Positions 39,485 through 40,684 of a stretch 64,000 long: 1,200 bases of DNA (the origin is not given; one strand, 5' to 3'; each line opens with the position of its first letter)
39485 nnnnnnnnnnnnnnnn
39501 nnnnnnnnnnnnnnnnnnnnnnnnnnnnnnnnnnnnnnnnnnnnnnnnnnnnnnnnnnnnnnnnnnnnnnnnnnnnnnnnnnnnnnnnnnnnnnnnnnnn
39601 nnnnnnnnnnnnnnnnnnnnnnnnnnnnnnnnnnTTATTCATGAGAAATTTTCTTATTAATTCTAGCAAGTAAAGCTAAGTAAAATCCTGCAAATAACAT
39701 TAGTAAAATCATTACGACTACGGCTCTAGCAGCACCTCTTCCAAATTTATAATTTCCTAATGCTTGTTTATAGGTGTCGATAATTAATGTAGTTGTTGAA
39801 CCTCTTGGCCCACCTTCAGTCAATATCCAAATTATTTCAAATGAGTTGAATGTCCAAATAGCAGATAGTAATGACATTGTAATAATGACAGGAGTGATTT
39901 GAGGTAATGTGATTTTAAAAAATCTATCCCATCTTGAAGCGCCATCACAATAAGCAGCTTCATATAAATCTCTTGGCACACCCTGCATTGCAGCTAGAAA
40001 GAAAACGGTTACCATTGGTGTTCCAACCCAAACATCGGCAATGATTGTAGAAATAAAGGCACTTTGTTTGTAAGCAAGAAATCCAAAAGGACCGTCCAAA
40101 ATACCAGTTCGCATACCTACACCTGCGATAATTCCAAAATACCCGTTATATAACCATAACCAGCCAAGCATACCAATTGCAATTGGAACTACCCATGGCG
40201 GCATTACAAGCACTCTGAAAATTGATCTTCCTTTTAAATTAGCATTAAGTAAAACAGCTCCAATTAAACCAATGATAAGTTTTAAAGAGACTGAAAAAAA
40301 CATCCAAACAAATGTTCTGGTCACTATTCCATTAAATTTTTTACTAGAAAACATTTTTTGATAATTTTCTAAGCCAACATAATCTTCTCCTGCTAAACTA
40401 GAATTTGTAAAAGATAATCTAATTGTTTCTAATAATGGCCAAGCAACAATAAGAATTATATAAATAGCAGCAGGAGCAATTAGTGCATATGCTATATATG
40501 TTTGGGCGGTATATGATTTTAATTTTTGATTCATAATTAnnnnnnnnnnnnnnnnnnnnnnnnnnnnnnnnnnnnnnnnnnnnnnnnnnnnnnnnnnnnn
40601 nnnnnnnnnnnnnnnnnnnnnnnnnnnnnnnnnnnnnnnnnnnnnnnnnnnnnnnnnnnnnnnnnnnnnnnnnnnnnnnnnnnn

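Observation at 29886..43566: Thirteen-gene same-strand amino-sugar operon mixing hydrolytic/deaminating and oxidative enzymes, without a GlcNAc kinase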

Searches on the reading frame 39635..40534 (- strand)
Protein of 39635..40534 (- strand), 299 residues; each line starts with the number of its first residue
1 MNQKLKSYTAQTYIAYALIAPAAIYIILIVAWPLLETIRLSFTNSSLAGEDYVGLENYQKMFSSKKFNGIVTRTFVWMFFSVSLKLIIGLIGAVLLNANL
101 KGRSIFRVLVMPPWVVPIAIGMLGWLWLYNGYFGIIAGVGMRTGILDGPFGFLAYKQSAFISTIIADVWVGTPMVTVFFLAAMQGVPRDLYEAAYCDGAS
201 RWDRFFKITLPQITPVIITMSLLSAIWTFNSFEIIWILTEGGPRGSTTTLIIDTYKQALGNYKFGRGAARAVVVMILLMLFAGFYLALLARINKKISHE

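Call 4: search_protein_families(library=pfam, proteins=[window:39635-40534:-])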
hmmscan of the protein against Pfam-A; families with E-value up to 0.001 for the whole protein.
window:39635-40534:- (299 aa): 1 family
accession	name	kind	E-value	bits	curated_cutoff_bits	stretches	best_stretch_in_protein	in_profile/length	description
PF00528.27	BPD_transp_1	-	7.7e-19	68.6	26.4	1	86-292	2-182/184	Binding-protein-dependent transport system inner membrane component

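Call 6: search_protein_families(library=ncbifam, proteins=[window:39635-40534:-], max_evalue=0.00001)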
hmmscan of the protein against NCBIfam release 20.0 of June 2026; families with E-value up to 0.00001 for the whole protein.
window:39635-40534:- (299 aa): 20 families
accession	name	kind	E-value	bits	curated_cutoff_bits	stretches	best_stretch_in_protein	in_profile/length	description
NF007852.0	PRK10561.1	equivalog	1.5e-33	116.9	335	1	10-281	9-280/295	sn-glycerol-3-phosphate ABC transporter permease UgpA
NF008232.0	PRK10999.1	equivalog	9e-29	100.6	392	1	53-282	265-508/520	maltose ABC transporter permease MalF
NF040931.1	ABC_arch_GlcT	equivalog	1.1e-28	100.6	360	1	20-278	3-261/278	glucose ABC transporter permease GlcT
NF011624.0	PRK15050.1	equivalog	1.2e-21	77.1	247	1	10-294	19-291/297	2-aminoethylphosphonate ABC transporter permease subunit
TIGR03262.1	PhnU2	equivalog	6.9e-18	64.6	593.25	1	16-282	4-250/546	putative 2-aminoethylphosphonate ABC transporter permease subunit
TIGR03226.1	PhnU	equivalog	1.1e-16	61.2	283.45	1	18-286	45-301/311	2-aminoethylphosphonate ABC transporter permease subunit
TIGR02141.1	modB_ABC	equivalog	9.2e-14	51.6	182.6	1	81-281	10-197/208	molybdate ABC transporter permease subunit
TIGR02140.1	permease_CysW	equivalog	2.1e-11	43.9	329.1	1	16-278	3-245/261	sulfate ABC transporter permease subunit CysW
TIGR02139.1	permease_CysT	equivalog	3.1e-11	43.4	246.1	1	52-282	33-251/265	sulfate ABC transporter permease subunit CysT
TIGR00969.1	3a0106s02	subfamily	7.3e-11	42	240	1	20-281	21-264/272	sulfate ABC transporter permease subunit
NF007044.0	PRK09497.1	equivalog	9.2e-11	41.7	348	1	18-296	11-282/285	spermidine/putrescine ABC transporter permease PotB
NF006954.0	PRK09433.1-5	equivalog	2e-09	36.7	821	1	67-281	44-249/530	thiamine/thiamine pyrophosphate ABC transporter permease ThiP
NF043074.1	MMSYN1_0196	equivalog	2.9e-09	36.7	350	1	15-284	10-258/277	spermidine/putrescine ABC transporter permease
TIGR01581.1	Mo_ABC_porter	hypoth_equivalog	3.9e-09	36.3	210.3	1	79-279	31-222/225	ABC transporter permease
NF040932.1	ABC_arch_GlcU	equivalog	1.1e-08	35.1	340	1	164-281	137-253/272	glucose ABC transporter permease GlcU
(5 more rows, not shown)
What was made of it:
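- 39635..40534 (-): MalF/UgpA-type ABC permease. NCBIfam UgpA 116.9 bits, MalF 100.6 bits (call 6).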
